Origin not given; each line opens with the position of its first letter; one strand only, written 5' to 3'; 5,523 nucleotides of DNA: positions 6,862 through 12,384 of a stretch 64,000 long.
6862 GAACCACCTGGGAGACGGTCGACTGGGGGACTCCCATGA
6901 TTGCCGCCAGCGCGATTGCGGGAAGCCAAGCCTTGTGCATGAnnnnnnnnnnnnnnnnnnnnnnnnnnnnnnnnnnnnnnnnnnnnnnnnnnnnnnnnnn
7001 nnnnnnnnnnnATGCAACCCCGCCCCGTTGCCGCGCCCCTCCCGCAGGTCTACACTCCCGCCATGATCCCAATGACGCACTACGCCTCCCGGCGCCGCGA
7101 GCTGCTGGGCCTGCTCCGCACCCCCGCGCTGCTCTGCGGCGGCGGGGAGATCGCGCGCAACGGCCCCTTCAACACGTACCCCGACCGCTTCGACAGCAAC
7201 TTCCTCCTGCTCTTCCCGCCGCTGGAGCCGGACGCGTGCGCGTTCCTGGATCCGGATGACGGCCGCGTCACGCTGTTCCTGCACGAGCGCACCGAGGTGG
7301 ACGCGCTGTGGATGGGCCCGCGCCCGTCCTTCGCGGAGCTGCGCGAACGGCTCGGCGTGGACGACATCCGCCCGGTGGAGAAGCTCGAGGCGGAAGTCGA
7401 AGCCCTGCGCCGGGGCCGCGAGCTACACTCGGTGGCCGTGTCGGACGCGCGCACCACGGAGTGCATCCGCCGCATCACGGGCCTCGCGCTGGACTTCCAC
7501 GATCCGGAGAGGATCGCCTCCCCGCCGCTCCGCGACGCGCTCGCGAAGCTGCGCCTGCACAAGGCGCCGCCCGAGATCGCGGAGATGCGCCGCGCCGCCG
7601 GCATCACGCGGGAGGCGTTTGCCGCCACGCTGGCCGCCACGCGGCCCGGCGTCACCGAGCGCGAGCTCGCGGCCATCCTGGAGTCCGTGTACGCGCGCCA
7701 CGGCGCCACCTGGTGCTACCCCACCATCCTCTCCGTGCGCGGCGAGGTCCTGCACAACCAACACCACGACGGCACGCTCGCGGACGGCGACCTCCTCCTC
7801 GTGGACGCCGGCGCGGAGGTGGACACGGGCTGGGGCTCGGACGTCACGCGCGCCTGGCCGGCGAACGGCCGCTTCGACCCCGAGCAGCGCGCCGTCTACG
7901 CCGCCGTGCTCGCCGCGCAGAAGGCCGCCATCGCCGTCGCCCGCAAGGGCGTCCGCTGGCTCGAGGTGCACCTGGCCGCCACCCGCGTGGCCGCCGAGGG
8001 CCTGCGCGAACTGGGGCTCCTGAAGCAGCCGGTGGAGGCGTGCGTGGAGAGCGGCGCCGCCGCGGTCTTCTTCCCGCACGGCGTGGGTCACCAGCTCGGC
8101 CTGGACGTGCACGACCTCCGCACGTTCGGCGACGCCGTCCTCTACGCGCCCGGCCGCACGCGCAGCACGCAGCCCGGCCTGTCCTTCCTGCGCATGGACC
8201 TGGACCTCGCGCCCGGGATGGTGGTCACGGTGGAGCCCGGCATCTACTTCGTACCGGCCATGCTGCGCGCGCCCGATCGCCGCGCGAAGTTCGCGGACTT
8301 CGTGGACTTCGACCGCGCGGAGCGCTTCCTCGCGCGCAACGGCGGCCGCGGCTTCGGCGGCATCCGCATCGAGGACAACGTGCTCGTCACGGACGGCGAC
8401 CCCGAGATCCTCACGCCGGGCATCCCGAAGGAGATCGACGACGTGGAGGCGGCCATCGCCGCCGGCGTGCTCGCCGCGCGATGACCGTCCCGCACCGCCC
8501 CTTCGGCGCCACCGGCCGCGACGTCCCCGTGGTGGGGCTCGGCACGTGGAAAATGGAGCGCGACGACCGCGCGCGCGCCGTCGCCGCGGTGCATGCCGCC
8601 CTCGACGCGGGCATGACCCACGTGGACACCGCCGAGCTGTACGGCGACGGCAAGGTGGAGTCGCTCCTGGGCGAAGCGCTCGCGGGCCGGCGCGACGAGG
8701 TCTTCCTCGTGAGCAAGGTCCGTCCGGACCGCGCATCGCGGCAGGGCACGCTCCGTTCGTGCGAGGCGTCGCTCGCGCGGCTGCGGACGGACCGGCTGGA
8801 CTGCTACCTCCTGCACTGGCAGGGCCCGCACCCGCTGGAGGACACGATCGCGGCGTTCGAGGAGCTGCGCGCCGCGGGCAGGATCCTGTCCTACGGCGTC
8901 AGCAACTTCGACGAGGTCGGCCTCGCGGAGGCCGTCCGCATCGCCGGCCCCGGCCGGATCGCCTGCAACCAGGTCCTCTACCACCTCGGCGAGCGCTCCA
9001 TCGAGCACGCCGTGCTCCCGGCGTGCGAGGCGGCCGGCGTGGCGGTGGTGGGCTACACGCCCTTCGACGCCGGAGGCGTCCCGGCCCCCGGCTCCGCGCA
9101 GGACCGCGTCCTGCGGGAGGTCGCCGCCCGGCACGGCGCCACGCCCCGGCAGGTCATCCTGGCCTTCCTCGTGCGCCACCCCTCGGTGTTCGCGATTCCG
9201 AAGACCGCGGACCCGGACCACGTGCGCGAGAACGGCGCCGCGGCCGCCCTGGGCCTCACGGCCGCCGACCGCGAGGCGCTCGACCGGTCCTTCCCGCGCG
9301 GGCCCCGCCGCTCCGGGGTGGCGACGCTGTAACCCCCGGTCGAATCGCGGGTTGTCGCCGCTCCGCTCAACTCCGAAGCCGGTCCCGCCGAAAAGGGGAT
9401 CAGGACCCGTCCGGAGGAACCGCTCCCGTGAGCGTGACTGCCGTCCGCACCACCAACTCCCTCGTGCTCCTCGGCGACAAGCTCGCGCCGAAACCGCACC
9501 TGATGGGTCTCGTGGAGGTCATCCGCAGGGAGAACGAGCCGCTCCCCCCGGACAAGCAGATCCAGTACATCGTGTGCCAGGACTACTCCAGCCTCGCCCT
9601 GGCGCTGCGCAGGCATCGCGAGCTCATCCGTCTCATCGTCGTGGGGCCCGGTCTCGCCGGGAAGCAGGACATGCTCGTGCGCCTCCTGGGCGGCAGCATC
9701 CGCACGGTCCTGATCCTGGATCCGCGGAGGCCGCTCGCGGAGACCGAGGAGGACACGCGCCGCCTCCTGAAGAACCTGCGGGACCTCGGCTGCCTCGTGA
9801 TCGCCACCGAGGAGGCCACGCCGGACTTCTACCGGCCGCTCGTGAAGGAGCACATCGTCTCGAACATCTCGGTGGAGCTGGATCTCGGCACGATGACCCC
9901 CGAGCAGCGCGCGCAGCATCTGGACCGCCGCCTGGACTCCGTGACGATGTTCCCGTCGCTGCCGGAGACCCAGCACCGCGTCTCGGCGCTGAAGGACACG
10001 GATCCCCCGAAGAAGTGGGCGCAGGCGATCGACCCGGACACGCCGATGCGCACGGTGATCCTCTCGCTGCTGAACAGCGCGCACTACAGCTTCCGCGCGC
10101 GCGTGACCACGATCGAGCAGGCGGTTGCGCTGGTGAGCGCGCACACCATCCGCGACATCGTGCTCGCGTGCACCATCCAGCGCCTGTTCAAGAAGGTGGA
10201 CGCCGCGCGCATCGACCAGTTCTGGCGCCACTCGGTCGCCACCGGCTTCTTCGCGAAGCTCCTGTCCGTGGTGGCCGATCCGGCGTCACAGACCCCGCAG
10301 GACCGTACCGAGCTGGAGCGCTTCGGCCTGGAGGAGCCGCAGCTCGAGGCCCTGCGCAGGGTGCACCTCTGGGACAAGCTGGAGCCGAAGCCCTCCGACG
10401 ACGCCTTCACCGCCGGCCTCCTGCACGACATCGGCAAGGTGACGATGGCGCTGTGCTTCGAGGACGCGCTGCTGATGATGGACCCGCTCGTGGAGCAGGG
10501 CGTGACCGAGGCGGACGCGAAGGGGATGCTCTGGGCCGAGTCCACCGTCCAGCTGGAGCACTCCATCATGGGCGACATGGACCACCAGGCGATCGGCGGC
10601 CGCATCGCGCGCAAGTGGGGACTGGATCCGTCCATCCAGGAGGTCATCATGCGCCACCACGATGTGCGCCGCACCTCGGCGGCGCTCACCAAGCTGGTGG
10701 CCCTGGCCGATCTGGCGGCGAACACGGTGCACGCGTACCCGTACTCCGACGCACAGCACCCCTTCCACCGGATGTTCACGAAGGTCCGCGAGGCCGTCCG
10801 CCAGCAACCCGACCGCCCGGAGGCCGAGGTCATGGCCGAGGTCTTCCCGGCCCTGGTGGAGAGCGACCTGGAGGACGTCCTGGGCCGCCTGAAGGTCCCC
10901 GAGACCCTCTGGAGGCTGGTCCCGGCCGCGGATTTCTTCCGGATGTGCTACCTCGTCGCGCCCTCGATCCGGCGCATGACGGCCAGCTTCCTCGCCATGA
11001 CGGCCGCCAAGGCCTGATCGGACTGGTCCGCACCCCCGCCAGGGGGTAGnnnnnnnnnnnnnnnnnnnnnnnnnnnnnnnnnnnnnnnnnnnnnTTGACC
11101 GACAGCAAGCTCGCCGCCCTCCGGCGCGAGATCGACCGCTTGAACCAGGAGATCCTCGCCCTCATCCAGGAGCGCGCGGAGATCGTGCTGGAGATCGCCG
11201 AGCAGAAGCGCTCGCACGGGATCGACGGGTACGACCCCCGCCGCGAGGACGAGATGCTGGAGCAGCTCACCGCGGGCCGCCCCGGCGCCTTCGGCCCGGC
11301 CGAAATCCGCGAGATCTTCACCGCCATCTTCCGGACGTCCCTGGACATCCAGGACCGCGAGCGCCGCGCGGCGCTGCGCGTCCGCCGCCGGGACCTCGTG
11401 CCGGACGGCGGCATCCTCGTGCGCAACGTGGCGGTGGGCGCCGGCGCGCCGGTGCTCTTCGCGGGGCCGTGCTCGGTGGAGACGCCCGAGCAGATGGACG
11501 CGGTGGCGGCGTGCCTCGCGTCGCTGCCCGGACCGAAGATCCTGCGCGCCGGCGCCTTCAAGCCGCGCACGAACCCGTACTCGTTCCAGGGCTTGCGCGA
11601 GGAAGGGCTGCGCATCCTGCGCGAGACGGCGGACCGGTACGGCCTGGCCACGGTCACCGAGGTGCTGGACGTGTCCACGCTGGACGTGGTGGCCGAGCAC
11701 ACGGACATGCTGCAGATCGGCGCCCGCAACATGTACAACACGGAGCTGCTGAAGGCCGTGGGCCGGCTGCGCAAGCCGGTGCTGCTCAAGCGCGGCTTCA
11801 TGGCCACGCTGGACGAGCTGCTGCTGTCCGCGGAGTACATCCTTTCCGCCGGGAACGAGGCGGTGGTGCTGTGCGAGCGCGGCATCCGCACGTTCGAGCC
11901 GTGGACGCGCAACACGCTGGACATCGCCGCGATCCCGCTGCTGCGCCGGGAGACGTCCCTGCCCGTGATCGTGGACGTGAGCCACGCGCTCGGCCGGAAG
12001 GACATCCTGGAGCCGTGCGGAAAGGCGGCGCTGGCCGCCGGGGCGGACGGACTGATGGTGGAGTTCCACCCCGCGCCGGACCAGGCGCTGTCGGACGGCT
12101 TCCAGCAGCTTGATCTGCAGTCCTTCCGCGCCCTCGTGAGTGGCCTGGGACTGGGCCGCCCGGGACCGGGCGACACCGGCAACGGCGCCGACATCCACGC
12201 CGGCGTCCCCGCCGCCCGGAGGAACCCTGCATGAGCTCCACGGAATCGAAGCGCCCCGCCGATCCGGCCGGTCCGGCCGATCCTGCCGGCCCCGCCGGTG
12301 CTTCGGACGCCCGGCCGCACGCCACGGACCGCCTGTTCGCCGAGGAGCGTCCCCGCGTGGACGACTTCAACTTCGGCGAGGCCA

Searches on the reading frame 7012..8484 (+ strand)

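Call 69: search_protein_families(library=pfam, proteins=[window:7012-8484:+], max_evalue=0.0001)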
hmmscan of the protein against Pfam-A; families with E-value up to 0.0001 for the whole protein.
window:7012-8484:+ (490 aa): 2 families
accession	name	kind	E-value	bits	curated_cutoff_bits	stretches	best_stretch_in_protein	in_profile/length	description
PF00557.29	Peptidase_M24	-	7.7e-56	189.6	23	1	191-461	2-208/208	Metallopeptidase family M24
PF05195.22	AMP_N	-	2.7e-17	63.1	24.6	1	24-136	1-117/121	Aminopeptidase P, N-terminal domain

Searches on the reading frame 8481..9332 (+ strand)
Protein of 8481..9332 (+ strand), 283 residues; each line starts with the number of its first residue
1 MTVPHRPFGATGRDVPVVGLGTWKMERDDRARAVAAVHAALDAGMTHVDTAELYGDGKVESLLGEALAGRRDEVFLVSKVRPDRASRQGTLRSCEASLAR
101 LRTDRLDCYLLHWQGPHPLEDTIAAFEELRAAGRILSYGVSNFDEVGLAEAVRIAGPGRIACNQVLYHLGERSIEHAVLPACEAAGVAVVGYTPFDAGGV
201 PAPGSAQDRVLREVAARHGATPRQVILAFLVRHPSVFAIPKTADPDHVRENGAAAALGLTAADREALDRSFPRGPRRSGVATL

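Call 69: search_protein_families(library=pfam, proteins=[window:8481-9332:+], max_evalue=0.0001)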
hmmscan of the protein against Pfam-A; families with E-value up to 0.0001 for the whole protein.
window:8481-9332:+ (283 aa): 1 family
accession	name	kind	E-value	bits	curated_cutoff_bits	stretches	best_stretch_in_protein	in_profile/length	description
PF00248.27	Aldo_ket_red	-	1.1e-53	182.7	24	1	18-269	2-288/291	Aldo/keto reductase family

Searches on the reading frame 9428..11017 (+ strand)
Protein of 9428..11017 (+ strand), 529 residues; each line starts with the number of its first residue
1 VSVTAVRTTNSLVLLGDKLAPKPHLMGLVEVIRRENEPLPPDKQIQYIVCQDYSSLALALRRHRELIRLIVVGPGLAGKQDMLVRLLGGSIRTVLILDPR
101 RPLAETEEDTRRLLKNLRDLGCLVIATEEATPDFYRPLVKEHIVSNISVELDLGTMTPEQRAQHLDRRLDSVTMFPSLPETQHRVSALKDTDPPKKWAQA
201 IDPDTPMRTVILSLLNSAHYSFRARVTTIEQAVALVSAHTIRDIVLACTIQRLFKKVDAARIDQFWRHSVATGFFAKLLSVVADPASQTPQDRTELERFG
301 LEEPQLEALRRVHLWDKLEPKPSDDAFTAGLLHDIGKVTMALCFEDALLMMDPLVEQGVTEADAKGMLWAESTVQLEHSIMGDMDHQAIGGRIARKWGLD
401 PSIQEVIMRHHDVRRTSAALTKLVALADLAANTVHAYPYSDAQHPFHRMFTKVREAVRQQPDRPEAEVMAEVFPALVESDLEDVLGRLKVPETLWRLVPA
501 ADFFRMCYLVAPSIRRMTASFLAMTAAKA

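Call 69: search_protein_families(library=pfam, proteins=[window:9428-11017:+], max_evalue=0.0001)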
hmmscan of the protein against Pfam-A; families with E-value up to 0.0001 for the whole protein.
window:9428-11017:+ (529 aa): 2 families
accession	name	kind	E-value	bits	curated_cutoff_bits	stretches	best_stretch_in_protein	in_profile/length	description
PF08668.18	HDOD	-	1.1e-34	120.1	22.9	2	176-280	2-110/196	HDOD domain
PF01966.28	HD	-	9.1e-06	26.4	22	0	317-428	18-111/116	HD domain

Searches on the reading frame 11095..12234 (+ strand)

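Call 69: search_protein_families(library=pfam, proteins=[window:11095-12234:+], max_evalue=0.0001)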
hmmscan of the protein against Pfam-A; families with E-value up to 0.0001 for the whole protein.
window:11095-12234:+ (379 aa): 3 families
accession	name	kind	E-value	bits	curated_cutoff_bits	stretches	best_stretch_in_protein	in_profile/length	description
PF00793.26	DAHP_synth_1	-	2.2e-75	253.5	25.5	1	111-344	9-254/270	DAHP synthetase I family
PF01817.26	CM_2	-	1.4e-19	70.6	27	1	9-86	1-79/80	Chorismate mutase type II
PF03102.20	NeuB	-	1.3e-07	31.8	22.1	1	166-347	52-225/241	NeuB family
